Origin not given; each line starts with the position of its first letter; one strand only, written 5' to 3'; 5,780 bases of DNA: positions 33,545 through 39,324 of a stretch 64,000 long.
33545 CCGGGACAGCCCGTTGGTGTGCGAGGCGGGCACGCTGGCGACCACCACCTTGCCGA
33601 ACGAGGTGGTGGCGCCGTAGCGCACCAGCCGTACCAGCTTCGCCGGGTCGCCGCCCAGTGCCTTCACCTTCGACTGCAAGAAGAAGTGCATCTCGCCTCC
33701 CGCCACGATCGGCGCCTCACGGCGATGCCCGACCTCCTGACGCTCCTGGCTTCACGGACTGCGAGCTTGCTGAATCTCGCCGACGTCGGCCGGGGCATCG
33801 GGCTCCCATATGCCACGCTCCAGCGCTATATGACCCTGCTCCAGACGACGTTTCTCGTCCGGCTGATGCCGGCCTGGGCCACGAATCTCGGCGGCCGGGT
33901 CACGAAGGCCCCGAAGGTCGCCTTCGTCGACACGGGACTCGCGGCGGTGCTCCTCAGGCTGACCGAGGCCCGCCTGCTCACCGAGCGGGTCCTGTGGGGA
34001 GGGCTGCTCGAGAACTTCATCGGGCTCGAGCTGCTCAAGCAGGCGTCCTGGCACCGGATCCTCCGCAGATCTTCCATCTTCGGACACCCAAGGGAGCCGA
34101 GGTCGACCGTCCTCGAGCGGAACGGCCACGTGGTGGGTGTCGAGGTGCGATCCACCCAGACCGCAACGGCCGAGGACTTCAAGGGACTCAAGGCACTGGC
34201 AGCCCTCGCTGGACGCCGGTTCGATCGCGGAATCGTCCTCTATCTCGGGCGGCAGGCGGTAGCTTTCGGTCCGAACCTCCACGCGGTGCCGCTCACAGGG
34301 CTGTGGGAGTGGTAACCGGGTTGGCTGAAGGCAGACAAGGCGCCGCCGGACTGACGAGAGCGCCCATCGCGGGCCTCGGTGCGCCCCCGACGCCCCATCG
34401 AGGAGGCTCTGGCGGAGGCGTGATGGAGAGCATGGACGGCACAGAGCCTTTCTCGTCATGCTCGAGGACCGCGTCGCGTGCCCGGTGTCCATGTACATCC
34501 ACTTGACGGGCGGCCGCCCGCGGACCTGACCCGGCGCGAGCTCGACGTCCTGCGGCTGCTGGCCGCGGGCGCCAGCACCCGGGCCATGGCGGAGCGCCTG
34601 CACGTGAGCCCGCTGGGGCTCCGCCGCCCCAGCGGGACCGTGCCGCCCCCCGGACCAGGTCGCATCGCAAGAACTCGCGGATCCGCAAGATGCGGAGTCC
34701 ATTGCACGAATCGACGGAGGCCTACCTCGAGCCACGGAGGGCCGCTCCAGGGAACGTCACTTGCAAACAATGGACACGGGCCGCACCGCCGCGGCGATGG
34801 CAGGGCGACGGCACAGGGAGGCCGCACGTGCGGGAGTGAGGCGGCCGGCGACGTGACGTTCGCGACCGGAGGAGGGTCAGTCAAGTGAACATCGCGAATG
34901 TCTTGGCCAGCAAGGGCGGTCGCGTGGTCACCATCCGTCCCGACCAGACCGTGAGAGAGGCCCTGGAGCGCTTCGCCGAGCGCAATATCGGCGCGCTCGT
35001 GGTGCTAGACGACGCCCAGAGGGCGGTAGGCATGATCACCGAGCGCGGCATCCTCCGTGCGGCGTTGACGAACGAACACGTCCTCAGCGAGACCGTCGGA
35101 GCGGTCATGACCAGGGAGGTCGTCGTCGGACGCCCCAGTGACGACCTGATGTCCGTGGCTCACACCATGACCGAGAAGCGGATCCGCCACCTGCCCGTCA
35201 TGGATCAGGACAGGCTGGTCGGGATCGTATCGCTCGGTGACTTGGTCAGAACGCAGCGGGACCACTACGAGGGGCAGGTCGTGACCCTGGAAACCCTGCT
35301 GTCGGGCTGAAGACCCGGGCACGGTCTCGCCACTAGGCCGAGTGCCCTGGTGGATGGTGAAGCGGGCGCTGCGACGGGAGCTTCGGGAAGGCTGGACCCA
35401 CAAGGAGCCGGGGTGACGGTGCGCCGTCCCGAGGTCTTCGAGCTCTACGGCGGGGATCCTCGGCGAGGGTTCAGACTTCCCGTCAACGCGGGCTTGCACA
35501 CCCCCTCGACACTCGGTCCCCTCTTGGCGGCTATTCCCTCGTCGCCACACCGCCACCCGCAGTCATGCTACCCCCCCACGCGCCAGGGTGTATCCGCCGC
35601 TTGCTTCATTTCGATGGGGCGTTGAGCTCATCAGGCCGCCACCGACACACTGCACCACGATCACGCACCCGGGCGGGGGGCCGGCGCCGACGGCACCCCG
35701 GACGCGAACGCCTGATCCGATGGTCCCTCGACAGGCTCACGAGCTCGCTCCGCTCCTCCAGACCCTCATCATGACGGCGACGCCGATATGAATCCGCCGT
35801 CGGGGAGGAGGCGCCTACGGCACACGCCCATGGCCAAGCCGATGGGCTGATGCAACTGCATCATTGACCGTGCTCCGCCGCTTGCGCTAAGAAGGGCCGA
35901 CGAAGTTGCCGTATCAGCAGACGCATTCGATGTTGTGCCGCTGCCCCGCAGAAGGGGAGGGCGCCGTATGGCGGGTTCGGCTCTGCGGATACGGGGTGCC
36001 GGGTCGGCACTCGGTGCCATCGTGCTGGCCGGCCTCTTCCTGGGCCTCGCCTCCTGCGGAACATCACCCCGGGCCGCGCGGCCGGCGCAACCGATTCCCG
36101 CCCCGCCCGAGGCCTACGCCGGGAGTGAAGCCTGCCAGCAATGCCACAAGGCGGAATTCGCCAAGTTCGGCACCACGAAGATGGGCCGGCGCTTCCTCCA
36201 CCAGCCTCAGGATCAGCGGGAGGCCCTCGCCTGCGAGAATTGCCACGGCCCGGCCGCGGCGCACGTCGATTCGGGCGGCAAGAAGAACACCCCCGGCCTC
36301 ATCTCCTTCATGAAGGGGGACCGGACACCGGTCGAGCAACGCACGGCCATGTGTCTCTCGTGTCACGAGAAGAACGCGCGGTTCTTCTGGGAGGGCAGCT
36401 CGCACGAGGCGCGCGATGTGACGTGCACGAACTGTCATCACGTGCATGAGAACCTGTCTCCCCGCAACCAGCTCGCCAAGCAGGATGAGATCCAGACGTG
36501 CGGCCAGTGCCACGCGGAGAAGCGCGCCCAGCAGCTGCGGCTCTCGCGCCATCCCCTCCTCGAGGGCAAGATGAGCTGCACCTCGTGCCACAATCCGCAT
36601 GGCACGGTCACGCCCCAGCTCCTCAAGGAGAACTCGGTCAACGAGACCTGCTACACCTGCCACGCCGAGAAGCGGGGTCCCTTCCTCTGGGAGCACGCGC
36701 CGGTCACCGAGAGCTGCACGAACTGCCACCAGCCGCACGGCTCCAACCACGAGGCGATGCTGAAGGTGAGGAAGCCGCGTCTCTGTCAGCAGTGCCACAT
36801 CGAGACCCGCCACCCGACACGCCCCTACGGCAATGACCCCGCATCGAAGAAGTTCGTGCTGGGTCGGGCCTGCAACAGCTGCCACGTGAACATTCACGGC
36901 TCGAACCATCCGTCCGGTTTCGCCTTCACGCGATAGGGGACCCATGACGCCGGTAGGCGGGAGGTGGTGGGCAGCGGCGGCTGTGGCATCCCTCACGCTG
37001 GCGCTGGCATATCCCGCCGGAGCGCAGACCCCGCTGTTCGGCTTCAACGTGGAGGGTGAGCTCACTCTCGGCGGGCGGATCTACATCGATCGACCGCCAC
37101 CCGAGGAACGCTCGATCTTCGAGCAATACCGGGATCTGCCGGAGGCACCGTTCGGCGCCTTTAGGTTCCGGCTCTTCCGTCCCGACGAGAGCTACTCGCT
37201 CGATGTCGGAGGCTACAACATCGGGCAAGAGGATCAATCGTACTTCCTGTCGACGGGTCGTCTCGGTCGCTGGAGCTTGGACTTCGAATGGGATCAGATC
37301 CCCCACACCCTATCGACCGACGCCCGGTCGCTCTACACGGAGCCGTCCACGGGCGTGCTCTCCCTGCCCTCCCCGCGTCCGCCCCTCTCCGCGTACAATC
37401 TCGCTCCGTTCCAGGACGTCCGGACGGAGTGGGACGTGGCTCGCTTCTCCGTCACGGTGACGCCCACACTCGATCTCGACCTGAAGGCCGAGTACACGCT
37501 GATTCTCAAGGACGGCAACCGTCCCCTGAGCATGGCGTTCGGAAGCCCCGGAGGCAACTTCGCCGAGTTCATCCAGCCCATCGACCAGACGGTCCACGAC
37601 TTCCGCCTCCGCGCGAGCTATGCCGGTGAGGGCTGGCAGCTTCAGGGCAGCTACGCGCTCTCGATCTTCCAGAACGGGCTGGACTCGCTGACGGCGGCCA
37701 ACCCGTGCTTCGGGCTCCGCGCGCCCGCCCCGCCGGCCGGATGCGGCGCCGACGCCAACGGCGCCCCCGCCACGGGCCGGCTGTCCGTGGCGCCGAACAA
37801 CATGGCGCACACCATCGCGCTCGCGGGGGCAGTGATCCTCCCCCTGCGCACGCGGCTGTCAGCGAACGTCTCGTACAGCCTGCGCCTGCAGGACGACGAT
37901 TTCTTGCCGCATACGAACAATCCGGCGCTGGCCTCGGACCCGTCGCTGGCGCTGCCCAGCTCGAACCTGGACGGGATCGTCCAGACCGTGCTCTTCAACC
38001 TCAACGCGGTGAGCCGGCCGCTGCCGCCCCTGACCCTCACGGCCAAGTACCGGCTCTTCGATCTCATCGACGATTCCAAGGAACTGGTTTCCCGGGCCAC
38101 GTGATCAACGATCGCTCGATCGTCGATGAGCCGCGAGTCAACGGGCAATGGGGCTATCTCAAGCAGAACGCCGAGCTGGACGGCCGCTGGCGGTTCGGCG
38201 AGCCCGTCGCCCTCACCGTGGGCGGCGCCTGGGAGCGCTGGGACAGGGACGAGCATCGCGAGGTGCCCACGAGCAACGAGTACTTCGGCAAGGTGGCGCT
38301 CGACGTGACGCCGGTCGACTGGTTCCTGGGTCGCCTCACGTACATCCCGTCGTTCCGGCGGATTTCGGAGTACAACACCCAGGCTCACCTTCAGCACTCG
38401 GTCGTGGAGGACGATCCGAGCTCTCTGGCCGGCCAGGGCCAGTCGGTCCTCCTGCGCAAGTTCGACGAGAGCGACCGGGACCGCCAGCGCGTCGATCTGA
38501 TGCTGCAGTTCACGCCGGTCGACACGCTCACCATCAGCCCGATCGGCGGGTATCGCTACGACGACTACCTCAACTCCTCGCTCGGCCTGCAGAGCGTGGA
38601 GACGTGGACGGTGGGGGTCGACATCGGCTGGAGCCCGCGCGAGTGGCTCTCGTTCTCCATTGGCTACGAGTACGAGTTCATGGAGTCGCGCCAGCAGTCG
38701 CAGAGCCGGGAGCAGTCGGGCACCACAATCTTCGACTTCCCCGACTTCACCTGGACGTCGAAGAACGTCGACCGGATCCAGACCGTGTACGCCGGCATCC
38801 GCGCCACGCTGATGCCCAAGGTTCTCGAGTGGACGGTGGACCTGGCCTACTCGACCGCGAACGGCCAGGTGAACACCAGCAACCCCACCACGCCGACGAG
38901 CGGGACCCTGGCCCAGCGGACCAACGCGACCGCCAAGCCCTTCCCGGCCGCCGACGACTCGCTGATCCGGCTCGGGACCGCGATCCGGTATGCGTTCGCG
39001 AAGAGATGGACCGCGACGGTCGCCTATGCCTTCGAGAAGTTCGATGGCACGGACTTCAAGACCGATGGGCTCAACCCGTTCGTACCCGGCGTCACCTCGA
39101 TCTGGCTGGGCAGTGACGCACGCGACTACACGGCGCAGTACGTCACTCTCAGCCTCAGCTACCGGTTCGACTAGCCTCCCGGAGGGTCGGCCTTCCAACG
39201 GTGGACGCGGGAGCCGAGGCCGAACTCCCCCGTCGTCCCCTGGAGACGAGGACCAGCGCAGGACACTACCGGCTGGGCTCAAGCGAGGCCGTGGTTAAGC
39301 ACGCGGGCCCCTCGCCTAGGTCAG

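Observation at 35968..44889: Porin-cytochrome (MtrAB/PioAB-like) pair next to an NrfBCD-type cytochrome/FeS/NrfD module and a c552/EB_dh haem protein: candidate non-canonical extracellular electron transfer locus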

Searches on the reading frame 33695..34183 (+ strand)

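Call 38: search_protein_families(library=pfam, max_evalue=0.00001, proteins=[window:33695-34183:+])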
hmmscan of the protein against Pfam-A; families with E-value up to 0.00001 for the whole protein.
seq(163 aa): 1 family
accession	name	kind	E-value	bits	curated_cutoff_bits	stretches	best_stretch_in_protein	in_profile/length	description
PF13635.12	DUF4143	-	1.4e-27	96.9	28.1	1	6-151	11-157/160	Domain of unknown function (DUF4143)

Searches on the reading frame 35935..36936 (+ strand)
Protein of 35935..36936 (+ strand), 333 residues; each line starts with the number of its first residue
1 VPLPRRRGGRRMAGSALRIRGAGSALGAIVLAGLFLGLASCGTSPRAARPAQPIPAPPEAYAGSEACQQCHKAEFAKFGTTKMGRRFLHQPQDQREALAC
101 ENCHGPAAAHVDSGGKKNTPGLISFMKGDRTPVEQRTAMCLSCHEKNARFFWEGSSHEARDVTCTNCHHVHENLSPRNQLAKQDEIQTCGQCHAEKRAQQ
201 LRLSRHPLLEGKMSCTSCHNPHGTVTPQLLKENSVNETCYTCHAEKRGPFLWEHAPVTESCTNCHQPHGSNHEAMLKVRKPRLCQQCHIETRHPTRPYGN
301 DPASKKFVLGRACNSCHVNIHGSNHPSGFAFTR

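Call 3: search_protein_families(library=pfam, proteins=[window:35935-36936:+], max_evalue=0.01)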
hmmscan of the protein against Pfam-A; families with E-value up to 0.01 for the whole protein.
window:35935-36936:+ (333 aa): 7 families
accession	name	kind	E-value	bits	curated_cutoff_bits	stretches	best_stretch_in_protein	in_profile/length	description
PF09699.15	Paired_CXXCH_1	-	2.7e-36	123.4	20.6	3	207-247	3-40/41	Doubled CXXCH motif (Paired_CXXCH_1)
PF22678.1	Cytochrom_c_NrfB-like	-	2.9e-13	50.5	27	2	100-192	1-89/89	Cytochrome c-type protein NrfB-like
PF14522.11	Cytochrome_C7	-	3.6e-13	49.6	24.8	3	185-243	12-66/67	Cytochrome c7 and related cytochrome c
PF14537.11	Cytochrom_c3_2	-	3.2e-10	40.8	25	1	157-243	2-78/79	Cytochrome c3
PF02085.21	Cytochrom_CIII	-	2.7e-06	28.1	22.9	1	156-243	27-101/101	Class III cytochrome C family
PF13435.11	Cytochrome_C554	-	1.7e-05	26.1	20.8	0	140-219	2-83/84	Cytochrome c554 and c-prime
PF22113.1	Mtrc-MtrF_II-IV_dom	-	4.9e-05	23.4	30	0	64-108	120-167/176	Outer membrane cytochrome MtrC/MtrF-like, domains II/IV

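Call 4: search_protein_families(library=ncbifam, proteins=[window:35935-36936:+], max_evalue=0.01)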
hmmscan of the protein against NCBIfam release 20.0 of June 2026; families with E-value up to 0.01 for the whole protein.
window:35935-36936:+ (333 aa): 10 families
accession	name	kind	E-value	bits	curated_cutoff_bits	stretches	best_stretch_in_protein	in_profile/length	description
TIGR03508.1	decahem_SO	subfamily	8.5e-80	267.9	192.2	1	63-327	1-258/258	DmsE family decaheme c-type cytochrome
NF041028.1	decahem_GSU2203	exception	4e-67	226.7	325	1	35-328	6-306/317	GSU2203 family decaheme c-type cytochrome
TIGR01905.1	paired_CXXCH_1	subfamily_domain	5.6e-28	96.6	25.2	3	254-291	1-39/41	doubled CXXCH domain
NF008659.0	PRK11659.1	equivalog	9e-16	58.1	184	1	64-200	46-174/188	cytochrome c nitrite reductase pentaheme subunit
TIGR03146.1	cyt_nit_nrfB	equivalog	9.4e-14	51.9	166.6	1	65-196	12-144/145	cytochrome c nitrite reductase pentaheme subunit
NF049875.1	NetB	exception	1.5e-13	51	380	1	59-198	67-200/211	Nrf-like electron transfer protein NetB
TIGR03153.1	cytochr_NrfH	equivalog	1e-08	35.3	134.2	1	180-293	22-138/138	cytochrome c nitrite reductase small subunit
TIGR04257.1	nanowire_3heme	domain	0.00093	19.3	40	0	152-200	15-65/75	c(7)-type cytochrome triheme domain-containing protein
NF041198.1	UshA_like_PCGU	equivalog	0.0024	16.5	275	1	93-147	468-511/519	UshA-like (seleno)protein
NF043010.1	Cyt554_Nsmonas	equivalog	0.0084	15.5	400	0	57-110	73-121/238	cytochrome c-550 CycA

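Call 46: search_solved_structures(query=window:35968-36936:+, max_evalue=0.00001, show_alignments=1)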
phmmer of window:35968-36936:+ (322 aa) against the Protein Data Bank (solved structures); distinct sequences matched with E-value up to 0.00001: 2.
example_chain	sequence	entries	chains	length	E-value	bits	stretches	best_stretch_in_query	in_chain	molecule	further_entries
6r2q_A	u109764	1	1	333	2.6e-70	240.9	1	51-319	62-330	Cystathionine beta-synthase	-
2ozy_A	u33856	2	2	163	1.3e-08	38.1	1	54-188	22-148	Cytochrome c-type protein nrfB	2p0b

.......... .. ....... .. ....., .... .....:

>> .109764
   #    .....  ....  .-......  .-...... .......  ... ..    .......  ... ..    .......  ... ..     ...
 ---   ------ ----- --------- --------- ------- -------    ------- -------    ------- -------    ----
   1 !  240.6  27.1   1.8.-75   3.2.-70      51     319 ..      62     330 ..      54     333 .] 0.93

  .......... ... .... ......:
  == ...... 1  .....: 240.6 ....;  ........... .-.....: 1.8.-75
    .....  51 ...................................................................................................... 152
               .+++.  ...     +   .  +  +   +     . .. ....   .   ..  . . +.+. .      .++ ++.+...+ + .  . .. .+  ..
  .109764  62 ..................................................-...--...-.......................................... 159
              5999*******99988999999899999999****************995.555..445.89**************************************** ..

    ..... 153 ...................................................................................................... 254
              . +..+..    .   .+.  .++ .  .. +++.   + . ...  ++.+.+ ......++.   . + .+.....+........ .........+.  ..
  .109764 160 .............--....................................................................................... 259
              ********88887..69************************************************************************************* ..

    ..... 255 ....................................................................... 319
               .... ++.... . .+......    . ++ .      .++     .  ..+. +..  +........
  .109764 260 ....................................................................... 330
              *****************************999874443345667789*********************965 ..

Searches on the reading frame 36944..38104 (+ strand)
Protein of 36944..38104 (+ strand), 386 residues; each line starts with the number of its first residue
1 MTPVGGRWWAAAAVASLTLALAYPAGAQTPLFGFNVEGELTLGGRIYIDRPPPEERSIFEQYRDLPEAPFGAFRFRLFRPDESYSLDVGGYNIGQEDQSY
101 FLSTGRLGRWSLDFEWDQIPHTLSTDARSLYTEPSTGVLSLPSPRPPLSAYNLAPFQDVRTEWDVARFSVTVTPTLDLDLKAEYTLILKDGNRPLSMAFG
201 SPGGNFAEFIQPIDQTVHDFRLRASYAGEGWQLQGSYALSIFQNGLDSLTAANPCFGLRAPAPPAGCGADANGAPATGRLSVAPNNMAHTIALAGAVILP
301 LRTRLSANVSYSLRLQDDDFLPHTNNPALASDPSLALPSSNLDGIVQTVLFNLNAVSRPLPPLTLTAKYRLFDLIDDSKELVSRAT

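Call 3: search_protein_families(library=pfam, proteins=[window:36944-38104:+], max_evalue=0.01)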
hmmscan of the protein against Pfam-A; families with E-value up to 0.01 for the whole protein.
window:36944-38104:+ (386 aa): 1 family
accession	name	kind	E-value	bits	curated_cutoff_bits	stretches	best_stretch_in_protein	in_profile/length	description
PF11854.14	MtrB_PioB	-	4.1e-50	171.5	23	1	57-373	7-304/635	Putative outer membrane beta-barrel porin, MtrB/PioB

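Call 4: search_protein_families(library=ncbifam, proteins=[window:36944-38104:+], max_evalue=0.01)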
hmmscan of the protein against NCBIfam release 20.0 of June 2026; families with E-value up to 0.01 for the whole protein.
window:36944-38104:+ (386 aa): 1 family
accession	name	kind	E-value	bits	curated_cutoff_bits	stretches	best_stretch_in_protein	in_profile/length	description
TIGR03509.1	OMP_MtrB_PioB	subfamily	9.2e-43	146.7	240.05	1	56-373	15-323/662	MtrB/PioB family decaheme-associated outer membrane protein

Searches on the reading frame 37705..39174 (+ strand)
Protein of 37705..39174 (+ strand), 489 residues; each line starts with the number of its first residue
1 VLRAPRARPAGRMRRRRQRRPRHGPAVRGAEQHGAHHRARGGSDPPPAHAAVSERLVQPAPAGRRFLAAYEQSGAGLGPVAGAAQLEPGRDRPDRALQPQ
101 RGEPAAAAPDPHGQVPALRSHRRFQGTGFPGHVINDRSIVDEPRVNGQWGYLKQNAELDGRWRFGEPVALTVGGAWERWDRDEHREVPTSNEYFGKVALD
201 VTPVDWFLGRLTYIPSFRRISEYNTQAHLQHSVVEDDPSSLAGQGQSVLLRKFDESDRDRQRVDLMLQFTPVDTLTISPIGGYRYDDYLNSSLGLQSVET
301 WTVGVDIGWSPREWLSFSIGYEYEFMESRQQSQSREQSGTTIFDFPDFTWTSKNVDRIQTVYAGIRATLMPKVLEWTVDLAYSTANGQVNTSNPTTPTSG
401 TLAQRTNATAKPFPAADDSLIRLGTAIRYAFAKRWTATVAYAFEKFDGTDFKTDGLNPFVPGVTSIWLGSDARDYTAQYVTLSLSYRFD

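Call 3: search_protein_families(library=pfam, proteins=[window:37705-39174:+], max_evalue=0.01)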
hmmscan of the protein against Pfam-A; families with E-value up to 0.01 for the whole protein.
window:37705-39174:+ (489 aa): 2 families
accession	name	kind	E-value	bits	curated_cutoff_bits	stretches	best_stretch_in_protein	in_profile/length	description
PF11854.14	MtrB_PioB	-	8.3e-52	177.1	23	1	139-488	322-635/635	Putative outer membrane beta-barrel porin, MtrB/PioB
PF10677.15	DUF2490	-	0.00012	22.3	29.8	0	282-358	24-87/186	Protein of unknown function (DUF2490)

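Call 4: search_protein_families(library=ncbifam, proteins=[window:37705-39174:+], max_evalue=0.01)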
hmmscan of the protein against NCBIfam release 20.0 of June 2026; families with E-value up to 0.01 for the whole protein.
window:37705-39174:+ (489 aa): 2 families
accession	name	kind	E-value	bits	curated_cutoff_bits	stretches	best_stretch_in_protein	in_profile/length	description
TIGR03509.1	OMP_MtrB_PioB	subfamily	2.7e-40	138.5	240.05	1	144-488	348-662/662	MtrB/PioB family decaheme-associated outer membrane protein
NF041027.1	GSU2204_Se_pt_1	equivalog_domain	1.1e-05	24.4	350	1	155-330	382-571/580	GSU2204 family CXXCH-containing (seleno)protein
